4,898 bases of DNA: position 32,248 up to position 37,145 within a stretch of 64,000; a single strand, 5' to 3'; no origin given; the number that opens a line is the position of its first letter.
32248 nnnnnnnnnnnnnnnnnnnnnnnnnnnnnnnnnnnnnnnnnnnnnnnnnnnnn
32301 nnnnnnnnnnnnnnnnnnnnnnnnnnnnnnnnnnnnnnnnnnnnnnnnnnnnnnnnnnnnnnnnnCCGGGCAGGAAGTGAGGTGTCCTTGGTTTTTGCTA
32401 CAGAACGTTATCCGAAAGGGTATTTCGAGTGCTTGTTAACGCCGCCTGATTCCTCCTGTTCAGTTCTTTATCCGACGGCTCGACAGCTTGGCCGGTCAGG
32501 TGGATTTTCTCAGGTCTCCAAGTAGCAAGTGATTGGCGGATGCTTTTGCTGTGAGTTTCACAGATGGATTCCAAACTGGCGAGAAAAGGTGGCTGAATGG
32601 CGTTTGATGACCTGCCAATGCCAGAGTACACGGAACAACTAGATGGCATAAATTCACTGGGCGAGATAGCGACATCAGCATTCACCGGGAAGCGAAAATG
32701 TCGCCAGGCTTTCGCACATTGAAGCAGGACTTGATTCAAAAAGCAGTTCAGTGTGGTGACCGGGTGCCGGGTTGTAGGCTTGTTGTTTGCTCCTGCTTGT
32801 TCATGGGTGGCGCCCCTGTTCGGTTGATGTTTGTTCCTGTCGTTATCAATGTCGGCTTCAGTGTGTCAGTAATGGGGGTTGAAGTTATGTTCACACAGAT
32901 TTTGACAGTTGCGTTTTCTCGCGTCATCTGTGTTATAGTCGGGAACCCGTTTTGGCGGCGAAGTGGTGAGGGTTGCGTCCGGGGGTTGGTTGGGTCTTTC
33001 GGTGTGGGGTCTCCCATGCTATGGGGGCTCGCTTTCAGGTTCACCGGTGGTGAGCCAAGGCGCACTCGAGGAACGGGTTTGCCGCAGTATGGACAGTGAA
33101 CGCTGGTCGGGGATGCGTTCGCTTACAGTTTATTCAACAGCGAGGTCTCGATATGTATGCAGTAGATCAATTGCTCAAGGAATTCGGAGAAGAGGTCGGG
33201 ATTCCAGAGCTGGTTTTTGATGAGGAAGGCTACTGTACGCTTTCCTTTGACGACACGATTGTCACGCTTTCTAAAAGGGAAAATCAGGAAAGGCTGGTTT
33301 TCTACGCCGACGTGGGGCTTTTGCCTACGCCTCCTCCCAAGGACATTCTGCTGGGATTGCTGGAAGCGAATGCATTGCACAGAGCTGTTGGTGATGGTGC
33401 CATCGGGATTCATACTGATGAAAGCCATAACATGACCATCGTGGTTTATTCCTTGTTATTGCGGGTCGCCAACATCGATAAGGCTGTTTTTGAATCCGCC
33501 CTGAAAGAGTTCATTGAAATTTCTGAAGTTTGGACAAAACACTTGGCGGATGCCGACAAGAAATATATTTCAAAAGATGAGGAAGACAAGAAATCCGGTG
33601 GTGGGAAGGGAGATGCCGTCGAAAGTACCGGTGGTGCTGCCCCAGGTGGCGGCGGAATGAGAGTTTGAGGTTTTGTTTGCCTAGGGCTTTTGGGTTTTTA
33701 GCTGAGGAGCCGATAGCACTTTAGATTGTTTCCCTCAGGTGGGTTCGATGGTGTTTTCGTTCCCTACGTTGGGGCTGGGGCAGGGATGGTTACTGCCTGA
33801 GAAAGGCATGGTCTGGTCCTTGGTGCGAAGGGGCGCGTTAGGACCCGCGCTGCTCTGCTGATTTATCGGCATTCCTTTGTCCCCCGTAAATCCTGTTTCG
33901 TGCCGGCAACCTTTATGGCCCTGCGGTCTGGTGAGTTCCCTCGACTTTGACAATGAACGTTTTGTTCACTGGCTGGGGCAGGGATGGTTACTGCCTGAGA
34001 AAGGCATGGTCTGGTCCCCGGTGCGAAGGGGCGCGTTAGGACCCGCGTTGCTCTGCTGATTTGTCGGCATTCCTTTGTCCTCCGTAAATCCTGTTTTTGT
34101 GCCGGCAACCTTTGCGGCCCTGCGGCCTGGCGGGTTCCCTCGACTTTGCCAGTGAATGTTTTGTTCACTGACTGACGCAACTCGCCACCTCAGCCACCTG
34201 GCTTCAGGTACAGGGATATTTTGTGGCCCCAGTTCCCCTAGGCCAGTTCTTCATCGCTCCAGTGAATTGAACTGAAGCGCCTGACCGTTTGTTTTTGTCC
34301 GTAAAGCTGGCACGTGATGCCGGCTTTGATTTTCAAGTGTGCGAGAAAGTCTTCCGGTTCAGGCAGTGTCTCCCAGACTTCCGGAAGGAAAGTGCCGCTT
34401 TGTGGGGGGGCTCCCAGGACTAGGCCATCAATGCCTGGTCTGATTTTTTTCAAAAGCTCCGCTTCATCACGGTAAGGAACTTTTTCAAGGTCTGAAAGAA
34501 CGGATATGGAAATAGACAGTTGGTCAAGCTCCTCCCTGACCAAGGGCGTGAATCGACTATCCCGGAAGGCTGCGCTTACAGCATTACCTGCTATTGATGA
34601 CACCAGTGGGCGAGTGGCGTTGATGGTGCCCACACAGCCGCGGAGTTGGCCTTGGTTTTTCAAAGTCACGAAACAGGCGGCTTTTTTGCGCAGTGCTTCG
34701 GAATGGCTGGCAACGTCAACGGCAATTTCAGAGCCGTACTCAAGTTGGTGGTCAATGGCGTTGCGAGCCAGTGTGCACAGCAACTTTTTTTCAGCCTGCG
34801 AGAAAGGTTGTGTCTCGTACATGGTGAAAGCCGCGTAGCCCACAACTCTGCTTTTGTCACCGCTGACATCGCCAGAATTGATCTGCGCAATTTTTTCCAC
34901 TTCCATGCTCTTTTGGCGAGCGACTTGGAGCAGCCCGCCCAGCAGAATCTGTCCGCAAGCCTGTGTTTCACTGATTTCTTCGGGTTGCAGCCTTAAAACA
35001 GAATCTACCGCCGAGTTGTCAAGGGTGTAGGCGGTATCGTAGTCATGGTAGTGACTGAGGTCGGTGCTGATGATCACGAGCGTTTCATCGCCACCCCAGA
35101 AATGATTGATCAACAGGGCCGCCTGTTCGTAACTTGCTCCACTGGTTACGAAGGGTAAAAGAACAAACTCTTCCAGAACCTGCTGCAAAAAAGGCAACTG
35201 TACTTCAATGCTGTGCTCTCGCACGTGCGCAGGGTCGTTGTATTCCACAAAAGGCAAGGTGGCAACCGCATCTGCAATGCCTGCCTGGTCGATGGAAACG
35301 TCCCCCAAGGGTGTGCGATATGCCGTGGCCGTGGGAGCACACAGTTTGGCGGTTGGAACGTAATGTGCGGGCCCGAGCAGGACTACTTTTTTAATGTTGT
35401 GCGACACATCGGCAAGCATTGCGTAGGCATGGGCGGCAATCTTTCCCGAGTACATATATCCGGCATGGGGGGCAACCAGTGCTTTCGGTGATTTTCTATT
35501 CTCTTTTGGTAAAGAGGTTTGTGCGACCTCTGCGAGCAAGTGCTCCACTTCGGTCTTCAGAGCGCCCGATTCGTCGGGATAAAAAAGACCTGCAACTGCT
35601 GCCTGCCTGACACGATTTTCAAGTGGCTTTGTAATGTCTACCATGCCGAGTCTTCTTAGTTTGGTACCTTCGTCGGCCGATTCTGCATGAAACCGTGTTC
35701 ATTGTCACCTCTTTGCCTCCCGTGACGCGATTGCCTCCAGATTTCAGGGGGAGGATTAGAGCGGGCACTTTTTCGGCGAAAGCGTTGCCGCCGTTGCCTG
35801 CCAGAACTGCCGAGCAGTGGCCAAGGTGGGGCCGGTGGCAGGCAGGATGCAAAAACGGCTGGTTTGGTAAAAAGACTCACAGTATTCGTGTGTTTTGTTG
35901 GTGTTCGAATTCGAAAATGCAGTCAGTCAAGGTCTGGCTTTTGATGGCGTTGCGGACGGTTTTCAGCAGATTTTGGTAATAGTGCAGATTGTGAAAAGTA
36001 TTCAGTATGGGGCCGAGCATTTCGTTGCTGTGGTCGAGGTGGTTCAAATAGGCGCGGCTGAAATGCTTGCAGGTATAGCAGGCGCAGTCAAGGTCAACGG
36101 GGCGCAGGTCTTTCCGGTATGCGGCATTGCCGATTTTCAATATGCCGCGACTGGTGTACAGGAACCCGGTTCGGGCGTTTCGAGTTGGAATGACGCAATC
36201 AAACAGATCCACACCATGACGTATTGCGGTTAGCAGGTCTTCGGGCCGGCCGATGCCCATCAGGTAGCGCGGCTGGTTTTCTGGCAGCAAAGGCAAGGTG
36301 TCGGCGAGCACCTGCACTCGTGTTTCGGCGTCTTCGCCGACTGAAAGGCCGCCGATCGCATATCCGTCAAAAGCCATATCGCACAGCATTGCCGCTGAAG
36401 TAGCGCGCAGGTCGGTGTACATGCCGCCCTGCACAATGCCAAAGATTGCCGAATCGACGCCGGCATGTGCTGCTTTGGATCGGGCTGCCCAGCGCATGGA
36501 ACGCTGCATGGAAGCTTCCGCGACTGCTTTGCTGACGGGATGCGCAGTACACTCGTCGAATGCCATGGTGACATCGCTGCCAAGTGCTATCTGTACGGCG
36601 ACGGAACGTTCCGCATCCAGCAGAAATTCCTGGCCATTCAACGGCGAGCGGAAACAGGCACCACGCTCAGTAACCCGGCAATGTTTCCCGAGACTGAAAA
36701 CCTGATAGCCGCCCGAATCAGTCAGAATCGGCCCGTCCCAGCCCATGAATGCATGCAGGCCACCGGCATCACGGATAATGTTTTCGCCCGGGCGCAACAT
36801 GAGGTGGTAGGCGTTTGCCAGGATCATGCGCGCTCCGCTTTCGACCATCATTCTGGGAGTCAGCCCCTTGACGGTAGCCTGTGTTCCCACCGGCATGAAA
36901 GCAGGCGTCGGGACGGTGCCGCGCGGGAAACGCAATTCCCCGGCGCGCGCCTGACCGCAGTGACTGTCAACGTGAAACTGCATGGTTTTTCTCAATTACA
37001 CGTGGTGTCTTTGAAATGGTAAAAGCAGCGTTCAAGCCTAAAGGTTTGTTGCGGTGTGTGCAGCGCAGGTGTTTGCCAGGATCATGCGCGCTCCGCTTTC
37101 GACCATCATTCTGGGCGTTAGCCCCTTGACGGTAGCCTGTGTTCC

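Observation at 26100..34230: An 8-kb accessory island inserted between the amidase gene and the AmmeMemo/tgt genes, bounded by an IS3 OrfA remnant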

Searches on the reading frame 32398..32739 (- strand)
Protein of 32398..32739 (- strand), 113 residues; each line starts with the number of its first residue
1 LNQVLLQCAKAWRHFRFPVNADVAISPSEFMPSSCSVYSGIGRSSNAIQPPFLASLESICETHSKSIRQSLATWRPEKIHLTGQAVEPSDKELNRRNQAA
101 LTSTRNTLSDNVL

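Call 3: search_protein_families(library=pfam, proteins=[window:32398-32739:-], max_evalue=0.01)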
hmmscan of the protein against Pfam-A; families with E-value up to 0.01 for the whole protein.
window:32398-32739:- (113 aa): 0 families

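Call 5: search_protein_families(library=padloc, proteins=[window:32398-32739:-], max_evalue=0.01)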
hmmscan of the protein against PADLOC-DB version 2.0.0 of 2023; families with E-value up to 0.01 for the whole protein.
window:32398-32739:- (113 aa): 0 families

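Call 6: search_protein_families(library=ncbifam, proteins=[window:32398-32739:-], max_evalue=0.01)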
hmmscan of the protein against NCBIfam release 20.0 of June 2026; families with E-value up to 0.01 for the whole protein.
window:32398-32739:- (113 aa): 0 families

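Call 23: search_protein_families(library=pfam, max_evalue=1, proteins=[window:32398-32739:-])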
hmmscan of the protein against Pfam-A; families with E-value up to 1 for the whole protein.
window:32398-32739:- (113 aa): 0 families

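Call 59: search_protein_representatives(protein=window:32398-32739:-)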
Query: 113 residues. Proteins with E-value up to 0.001 (for the whole library): 3; up to 1e-10: 1; up to 1e-30: 0. The best 3 are listed.
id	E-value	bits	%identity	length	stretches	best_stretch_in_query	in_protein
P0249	3.1e-22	95.1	34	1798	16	51-85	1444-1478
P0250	1.5e-08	51.1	34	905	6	51-94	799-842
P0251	6.1e-06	42.8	24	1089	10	3-73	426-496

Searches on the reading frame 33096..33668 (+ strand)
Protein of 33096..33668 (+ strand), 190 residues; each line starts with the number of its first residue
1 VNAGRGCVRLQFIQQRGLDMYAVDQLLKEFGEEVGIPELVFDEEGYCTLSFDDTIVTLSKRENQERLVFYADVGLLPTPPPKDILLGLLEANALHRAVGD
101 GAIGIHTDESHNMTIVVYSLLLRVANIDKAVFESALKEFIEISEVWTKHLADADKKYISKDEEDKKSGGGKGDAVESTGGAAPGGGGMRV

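Call 3: search_protein_families(library=pfam, proteins=[window:33096-33668:+], max_evalue=0.01)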
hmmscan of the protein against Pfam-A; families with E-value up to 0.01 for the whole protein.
window:33096-33668:+ (190 aa): 1 family
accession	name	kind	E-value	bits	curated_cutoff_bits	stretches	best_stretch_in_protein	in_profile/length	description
PF05932.18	CesT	-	3e-18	66.5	22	1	25-146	1-118/119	Tir chaperone protein (CesT) family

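Call 5: search_protein_families(library=padloc, proteins=[window:33096-33668:+], max_evalue=0.01)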
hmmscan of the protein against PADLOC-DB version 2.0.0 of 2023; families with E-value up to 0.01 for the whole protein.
window:33096-33668:+ (190 aa): 0 families

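Call 6: search_protein_families(library=ncbifam, proteins=[window:33096-33668:+], max_evalue=0.01)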
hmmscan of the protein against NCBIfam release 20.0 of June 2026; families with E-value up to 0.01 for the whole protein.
window:33096-33668:+ (190 aa): 1 family
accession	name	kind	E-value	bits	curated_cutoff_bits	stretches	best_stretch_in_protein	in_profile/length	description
NF011857.0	PRK15329.1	equivalog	2.1e-08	34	99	1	20-144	1-119/138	chaperone SicP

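Call 41: find_related_loci(query=window:33153-33668:+, collection=metagenome_contigs, flank=10000)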
Query window:33153-33668:+ (171 aa) in metagenome_contigs; peptide patterns used: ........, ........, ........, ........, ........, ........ (x = any residue, [..] = any of these).
245 stretches matched a pattern, but none encodes a relative of the query by tblastn (E <= 1e-3).

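Call 42: find_homologous_proteins(query=window:33153-33668:+, max_evalue=0.00001)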
Query window:33153-33668:+ (171 aa): 6 proteins with E <= 0.00001 among 233 candidates.
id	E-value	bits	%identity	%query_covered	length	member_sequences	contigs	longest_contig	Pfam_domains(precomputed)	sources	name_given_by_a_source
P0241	5.4e-107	373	100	100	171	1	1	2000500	PF05932.20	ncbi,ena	-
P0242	2.4e-90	319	87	100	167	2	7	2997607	PF05932.20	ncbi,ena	-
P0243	1.0e-29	122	46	87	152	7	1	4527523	PF05932.20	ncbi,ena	-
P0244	5.9e-28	116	46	82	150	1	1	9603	PF05932.20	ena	-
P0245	9.3e-27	112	45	82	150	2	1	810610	PF05932.20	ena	-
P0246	4.0e-26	110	44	91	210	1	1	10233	PF05932.20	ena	-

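Call 43: find_encoding_contigs(protein=P0242, flank=10000, max_places=10)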
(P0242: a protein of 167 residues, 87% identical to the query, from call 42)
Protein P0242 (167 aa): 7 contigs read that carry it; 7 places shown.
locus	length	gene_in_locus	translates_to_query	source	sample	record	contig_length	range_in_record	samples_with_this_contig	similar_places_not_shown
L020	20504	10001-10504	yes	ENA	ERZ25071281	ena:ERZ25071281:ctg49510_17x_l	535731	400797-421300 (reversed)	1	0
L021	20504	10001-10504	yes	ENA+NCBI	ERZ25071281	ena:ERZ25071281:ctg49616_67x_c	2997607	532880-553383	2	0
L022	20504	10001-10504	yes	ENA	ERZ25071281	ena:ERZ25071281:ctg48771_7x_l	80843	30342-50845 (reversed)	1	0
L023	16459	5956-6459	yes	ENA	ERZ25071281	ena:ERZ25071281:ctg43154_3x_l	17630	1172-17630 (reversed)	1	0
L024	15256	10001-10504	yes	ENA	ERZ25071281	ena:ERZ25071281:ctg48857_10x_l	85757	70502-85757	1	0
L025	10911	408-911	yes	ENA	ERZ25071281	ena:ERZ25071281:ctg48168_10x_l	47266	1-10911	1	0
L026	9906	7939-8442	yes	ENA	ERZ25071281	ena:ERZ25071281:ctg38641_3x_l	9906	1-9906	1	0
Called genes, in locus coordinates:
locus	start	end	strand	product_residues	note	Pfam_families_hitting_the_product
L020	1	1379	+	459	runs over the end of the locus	PF11741:AMIN, PF01520:Amidase_3, PF01476:LysM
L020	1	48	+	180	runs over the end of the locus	PF02367:TsaE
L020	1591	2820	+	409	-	PF01381:HTH_3 (weak), PF06114:Peptidase_M78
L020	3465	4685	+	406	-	PF01381:HTH_3 (weak), PF06114:Peptidase_M78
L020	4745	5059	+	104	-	-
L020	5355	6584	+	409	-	PF01381:HTH_3 (weak), PF06114:Peptidase_M78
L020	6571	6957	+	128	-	PF14367:DUF4411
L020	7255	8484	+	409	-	PF01381:HTH_3 (weak), PF06114:Peptidase_M78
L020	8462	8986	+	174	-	PF14367:DUF4411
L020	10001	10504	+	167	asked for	PF05932:CesT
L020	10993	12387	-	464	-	PF01875:Memo, PF01871:AMMECR1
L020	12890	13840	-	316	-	PF01702:TGT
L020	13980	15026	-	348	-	PF02547:Queuosine_synth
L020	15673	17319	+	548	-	PF03023:MurJ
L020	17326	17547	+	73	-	PF09527:ATPase_gene1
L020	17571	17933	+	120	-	-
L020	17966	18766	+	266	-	PF00119:ATP-synt_A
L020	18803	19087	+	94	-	PF00137:ATP-synt_C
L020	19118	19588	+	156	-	PF00430:ATP-synt_B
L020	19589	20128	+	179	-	PF00213:OSCP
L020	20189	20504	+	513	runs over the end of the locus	PF02874:ATP-synt_ab_N, PF00006:ATP-synt_ab, PF00306:ATP-synt_ab_C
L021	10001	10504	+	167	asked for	PF05932:CesT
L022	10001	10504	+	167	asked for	PF05932:CesT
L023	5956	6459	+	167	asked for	PF05932:CesT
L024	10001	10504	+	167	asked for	PF05932:CesT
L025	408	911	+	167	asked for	PF05932:CesT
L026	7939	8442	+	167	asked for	PF05932:CesT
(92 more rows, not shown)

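Call 47: search_protein_families(library=pfam, proteins=[L020:4745-5059:+], max_evalue=0.001)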
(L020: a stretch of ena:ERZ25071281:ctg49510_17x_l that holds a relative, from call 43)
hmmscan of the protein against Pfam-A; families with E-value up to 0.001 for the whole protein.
L020:4745-5059:+ (104 aa): 0 families

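Call 56: find_encoding_contigs(protein=P0243, flank=7000, max_places=2)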
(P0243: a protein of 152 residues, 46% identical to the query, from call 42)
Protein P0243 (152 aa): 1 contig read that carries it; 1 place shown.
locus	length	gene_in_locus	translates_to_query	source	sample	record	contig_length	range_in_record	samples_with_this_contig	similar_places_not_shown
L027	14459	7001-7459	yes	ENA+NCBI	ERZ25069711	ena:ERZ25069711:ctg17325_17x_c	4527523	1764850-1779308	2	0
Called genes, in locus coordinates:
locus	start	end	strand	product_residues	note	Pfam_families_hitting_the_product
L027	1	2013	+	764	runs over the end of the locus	PF07715:Plug, PF00593:TonB_dep_Rec_b-barrel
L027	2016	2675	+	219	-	-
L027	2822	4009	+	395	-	PF13356:Arm-DNA-bind_3, PF22022:Phage_int_M, PF00589:Phage_integrase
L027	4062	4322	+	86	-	PF24698:DUF7662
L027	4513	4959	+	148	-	-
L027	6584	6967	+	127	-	-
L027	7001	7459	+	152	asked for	PF05932:CesT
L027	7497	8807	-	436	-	PF00860:Xan_ur_permease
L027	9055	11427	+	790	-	PF01266:DAO, PF16350:FAO_M, PF01571:GCV_T, PF08669:GCV_T_C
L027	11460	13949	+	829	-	PF00890:FAD_binding_2 (weak), PF01266:DAO, PF07992:Pyr_redox_2 (faint), PF16350:FAO_M, PF01571:GCV_T, PF08669:GCV_T_C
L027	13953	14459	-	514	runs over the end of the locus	PF06253:MTTB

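Call 57: find_encoding_contigs(protein=P0245, flank=7000, max_places=2)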
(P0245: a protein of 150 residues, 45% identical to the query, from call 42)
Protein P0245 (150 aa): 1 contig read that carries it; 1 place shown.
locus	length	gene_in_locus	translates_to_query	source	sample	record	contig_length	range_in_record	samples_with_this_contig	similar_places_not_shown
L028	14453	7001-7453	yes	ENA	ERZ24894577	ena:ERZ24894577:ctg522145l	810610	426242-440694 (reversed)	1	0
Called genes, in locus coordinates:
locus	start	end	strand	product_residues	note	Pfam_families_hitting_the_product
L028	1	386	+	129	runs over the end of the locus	-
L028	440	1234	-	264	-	PF00218:IGPS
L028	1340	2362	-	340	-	PF02885:Glycos_trans_3N, PF00591:Glycos_transf_3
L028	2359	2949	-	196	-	PF00117:GATase, PF07722:Peptidase_C26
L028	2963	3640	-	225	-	PF00834:Ribul_P_3_epim, PF01729:QRPTase_C (faint)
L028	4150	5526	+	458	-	PF01569:PAP2, PF22778:VCPO_2nd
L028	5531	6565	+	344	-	PF13609:Porin_4 (faint)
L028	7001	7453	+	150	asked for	PF05932:CesT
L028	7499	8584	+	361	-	-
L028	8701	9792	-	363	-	PF01926:MMR_HSR1, PF02421:FeoB_N (weak), PF06071:YchF-GTPase_C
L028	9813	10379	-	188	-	PF01195:Pept_tRNA_hydro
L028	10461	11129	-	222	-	PF01386:Ribosomal_L25p, PF14693:Ribosomal_TL5_C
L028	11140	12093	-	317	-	PF13793:Pribosyltran_N, PF00156:Pribosyltran, PF14572:Pribosyl_synth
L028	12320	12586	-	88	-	PF01258:zf-dskA_traR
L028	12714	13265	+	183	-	-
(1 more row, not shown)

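Call 76: search_protein_families(library=padloc, proteins=[L020:4745-5059:+], max_evalue=0.1)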
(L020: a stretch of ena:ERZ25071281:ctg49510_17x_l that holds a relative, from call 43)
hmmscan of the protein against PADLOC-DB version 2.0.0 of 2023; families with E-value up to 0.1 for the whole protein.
L020:4745-5059:+ (104 aa): 0 families

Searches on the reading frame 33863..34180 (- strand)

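Call 5: search_protein_families(library=padloc, proteins=[window:33863-34180:-], max_evalue=0.01)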
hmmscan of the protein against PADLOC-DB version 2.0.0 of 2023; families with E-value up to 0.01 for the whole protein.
window:33863-34180:- (105 aa): 0 families

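Call 6: search_protein_families(library=ncbifam, proteins=[window:33863-34180:-], max_evalue=0.01)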
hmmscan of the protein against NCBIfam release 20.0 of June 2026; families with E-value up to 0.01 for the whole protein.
window:33863-34180:- (105 aa): 0 families

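Call 23: search_protein_families(library=pfam, max_evalue=1, proteins=[window:33863-34180:-])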
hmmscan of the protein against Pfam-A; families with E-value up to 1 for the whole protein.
window:33863-34180:- (105 aa): 1 family
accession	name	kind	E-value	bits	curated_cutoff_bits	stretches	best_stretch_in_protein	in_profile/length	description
PF13471.12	Transglut_core3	-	0.014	15.7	26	1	22-66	20-65/117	Transglutaminase-like superfamily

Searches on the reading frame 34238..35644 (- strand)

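Call 3: search_protein_families(library=pfam, proteins=[window:34238-35644:-], max_evalue=0.01)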
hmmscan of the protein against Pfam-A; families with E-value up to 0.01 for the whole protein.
window:34238-35644:- (468 aa): 2 families
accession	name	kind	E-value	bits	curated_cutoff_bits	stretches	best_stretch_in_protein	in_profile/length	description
PF01875.22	Memo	-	1.6e-49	169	27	1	15-273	2-268/269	Memo-like protein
PF01871.22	AMMECR1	-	3.2e-44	150.8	25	1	290-459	1-165/168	AMMECR1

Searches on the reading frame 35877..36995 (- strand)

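Call 3: search_protein_families(library=pfam, proteins=[window:35877-36995:-], max_evalue=0.01)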
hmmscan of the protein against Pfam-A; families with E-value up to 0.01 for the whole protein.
window:35877-36995:- (372 aa): 1 family
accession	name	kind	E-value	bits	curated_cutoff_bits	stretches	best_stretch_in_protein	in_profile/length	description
PF01702.25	TGT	-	1.2e-145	485.5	26.3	1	14-367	2-355/357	Queuine tRNA-ribosyltransferase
